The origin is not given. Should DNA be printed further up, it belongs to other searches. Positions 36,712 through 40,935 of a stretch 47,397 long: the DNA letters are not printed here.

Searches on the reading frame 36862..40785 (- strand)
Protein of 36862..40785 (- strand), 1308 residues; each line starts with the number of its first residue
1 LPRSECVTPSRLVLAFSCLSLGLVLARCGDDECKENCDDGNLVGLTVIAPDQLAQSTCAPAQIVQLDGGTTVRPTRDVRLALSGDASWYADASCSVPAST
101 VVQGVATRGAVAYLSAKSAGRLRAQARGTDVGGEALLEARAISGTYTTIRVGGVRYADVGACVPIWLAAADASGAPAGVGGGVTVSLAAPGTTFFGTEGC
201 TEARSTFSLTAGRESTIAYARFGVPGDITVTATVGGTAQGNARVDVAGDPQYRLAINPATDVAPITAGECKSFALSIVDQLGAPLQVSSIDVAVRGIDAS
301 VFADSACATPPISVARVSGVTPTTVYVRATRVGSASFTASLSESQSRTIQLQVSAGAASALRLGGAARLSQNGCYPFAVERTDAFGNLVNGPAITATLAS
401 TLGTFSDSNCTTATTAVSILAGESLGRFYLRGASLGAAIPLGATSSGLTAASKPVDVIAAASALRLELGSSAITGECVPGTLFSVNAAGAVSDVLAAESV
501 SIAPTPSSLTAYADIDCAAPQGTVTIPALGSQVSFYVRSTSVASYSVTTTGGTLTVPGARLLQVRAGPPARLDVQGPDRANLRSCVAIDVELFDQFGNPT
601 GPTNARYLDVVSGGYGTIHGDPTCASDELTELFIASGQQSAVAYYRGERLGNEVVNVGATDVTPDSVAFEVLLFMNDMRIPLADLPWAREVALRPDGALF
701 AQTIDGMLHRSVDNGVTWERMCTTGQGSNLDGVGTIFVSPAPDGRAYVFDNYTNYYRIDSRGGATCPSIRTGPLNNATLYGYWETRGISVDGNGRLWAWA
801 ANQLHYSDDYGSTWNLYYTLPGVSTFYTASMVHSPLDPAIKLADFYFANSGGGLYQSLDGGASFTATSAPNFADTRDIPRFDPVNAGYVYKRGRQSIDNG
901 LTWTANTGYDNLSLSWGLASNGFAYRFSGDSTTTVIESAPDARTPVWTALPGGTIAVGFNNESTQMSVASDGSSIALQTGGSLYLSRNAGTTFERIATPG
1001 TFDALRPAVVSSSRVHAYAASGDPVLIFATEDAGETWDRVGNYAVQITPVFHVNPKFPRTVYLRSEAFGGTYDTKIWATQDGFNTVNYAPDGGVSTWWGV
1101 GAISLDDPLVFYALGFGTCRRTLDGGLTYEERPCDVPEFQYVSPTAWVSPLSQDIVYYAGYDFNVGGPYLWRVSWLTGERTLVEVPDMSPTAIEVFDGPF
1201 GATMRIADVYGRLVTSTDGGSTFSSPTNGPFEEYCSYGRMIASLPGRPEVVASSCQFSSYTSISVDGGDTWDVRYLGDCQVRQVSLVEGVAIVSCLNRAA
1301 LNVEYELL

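Call 8: search_protein_families(library=pfam, proteins=[window:36862-40785:-], max_evalue=0.0001)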
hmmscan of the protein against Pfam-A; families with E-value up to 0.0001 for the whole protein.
window:36862-40785:- (1308 aa): 2 families
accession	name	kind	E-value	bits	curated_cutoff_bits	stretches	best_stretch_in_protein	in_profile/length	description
PF15902.12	Sortilin-Vps10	-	3.6e-13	49.5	33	1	982-1102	2-125/446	Sortilin, neurotensin receptor 3,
PF02012.26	BNR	-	7.6e-08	31.7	27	0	806-815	2-11/12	BNR/Asp-box repeat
